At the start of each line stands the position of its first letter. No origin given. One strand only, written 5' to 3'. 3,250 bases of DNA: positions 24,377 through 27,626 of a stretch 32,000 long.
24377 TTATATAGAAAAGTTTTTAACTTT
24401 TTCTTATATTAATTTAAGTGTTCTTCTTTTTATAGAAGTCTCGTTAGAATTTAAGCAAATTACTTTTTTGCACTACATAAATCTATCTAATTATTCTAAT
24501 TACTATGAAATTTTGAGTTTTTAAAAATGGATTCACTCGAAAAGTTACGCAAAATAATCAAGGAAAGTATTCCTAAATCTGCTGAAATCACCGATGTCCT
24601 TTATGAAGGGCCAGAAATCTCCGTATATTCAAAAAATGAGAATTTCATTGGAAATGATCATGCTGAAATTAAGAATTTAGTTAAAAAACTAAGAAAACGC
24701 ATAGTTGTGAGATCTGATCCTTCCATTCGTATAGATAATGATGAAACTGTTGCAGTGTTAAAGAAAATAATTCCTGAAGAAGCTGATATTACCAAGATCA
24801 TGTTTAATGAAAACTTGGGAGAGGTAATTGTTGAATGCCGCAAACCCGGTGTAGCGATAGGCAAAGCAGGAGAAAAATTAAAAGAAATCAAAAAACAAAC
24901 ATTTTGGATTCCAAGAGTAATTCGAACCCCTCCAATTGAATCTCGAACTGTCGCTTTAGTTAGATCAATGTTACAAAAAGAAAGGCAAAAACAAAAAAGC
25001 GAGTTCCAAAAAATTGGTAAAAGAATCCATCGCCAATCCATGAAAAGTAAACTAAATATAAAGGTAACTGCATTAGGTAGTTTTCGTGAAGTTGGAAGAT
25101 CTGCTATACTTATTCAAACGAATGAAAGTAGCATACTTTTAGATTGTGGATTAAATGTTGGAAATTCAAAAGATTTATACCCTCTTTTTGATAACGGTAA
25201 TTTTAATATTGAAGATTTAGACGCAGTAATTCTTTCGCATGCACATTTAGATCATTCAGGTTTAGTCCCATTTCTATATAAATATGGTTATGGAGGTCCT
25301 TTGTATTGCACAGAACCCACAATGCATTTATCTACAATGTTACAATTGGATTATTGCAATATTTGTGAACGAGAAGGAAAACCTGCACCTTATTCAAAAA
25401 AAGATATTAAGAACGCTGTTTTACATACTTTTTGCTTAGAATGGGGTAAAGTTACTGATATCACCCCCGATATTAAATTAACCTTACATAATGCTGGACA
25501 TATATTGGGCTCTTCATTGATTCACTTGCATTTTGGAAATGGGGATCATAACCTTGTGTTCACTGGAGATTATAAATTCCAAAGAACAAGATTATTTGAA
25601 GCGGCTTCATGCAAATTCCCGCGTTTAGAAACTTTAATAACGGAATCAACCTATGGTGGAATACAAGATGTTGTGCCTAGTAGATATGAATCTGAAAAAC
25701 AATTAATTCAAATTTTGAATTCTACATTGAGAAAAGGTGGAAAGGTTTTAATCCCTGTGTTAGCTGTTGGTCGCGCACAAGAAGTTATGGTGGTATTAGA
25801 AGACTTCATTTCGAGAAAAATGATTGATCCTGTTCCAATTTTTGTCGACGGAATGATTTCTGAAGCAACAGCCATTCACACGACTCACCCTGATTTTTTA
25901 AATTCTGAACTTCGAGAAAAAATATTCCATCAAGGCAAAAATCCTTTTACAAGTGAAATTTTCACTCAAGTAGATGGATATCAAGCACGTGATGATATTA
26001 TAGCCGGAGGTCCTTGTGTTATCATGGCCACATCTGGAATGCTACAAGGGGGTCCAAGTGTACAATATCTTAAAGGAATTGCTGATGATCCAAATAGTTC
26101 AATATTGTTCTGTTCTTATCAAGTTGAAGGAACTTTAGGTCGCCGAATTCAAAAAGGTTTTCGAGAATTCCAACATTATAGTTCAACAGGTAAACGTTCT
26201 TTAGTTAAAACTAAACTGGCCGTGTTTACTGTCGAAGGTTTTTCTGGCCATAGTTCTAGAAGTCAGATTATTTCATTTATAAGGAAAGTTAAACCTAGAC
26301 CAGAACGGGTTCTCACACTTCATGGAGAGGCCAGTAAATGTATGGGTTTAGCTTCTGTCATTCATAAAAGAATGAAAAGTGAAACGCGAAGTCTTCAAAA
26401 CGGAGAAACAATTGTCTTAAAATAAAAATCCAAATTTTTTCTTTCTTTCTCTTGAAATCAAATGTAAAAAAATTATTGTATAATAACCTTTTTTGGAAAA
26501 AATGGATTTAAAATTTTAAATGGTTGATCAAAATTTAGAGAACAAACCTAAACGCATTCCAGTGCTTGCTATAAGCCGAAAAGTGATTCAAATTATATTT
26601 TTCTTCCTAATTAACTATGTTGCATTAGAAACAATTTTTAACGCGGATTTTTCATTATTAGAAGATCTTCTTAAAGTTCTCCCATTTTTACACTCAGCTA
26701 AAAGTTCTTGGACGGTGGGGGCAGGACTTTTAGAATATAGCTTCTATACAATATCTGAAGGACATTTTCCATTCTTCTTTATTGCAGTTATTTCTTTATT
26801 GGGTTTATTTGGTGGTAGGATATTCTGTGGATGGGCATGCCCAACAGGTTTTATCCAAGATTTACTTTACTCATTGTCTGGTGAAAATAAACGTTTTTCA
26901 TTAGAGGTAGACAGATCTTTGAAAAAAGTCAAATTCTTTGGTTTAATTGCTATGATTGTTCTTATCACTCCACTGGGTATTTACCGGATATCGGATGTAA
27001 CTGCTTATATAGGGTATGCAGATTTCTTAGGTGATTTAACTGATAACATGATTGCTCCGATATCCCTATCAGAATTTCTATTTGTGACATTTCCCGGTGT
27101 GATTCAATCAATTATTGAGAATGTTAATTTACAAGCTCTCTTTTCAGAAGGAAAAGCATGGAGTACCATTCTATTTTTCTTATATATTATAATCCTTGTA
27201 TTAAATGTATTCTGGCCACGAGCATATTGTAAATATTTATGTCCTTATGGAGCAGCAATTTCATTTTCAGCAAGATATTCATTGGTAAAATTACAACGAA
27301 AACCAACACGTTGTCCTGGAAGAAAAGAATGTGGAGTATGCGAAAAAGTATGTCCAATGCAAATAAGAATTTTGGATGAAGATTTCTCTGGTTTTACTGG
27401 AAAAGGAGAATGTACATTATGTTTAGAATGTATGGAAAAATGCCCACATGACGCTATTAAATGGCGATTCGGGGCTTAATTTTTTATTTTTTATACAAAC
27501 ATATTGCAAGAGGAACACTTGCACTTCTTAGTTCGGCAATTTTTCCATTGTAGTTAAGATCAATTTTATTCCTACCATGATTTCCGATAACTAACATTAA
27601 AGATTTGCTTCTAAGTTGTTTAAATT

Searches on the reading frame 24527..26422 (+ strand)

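Call 87: search_protein_families(library=pfam, proteins=[window:24527-26422:+], max_evalue=0.001)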
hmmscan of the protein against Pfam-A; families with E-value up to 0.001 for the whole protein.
window:24527-26422:+ (632 aa): 7 families
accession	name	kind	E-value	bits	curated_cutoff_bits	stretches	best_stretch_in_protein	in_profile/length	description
PF10996.14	Beta-Casp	-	3e-31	108.9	27.7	1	417-541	1-120/120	Beta-Casp domain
PF17214.9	KH_TffA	-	1.3e-21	76.8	22.6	1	2-68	2-68/68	Transcription termination factor FttA, KH domain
PF00753.33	Lactamase_B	-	1.3e-13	51.7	22.7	1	190-253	5-66/196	Metallo-beta-lactamase superfamily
PF07521.17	RMMBL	-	3e-13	50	21.6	1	562-619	4-59/63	Zn-dependent metallo-hydrolase RNA specificity domain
PF16661.11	Lactamase_B_6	-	1.8e-12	47.4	27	1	195-362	1-175/193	Metallo-beta-lactamase superfamily domain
PF12706.13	Lactamase_B_2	-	6.9e-08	32.8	27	1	203-351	3-145/200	Beta-lactamase superfamily domain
PF07650.23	KH_2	-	0.0003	21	22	0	78-124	6-53/78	KH domain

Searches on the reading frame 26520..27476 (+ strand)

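Call 87: search_protein_families(library=pfam, proteins=[window:26520-27476:+], max_evalue=0.001)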
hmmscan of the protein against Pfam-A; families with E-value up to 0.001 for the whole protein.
window:26520-27476:+ (319 aa): 6 families
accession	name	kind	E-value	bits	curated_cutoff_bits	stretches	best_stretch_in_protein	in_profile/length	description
PF12801.12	Fer4_5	-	4.5e-17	62.2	22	2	85-122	6-43/48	4Fe-4S binding domain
PF00037.32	Fer4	-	3.8e-08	33.2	21.1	1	297-314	7-24/24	4Fe-4S binding domain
PF13187.11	Fer4_9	-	7.2e-07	29.6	27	1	270-313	4-52/52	4Fe-4S dicluster domain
PF13237.11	Fer4_10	-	7.8e-05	23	25.5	1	259-309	3-53/53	4Fe-4S dicluster domain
PF12838.12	Fer4_7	-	0.0001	23.1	27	1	270-312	4-52/52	4Fe-4S dicluster domain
PF12798.12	Fer4_3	-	0.00056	21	27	0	270-281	3-14/15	4Fe-4S binding domain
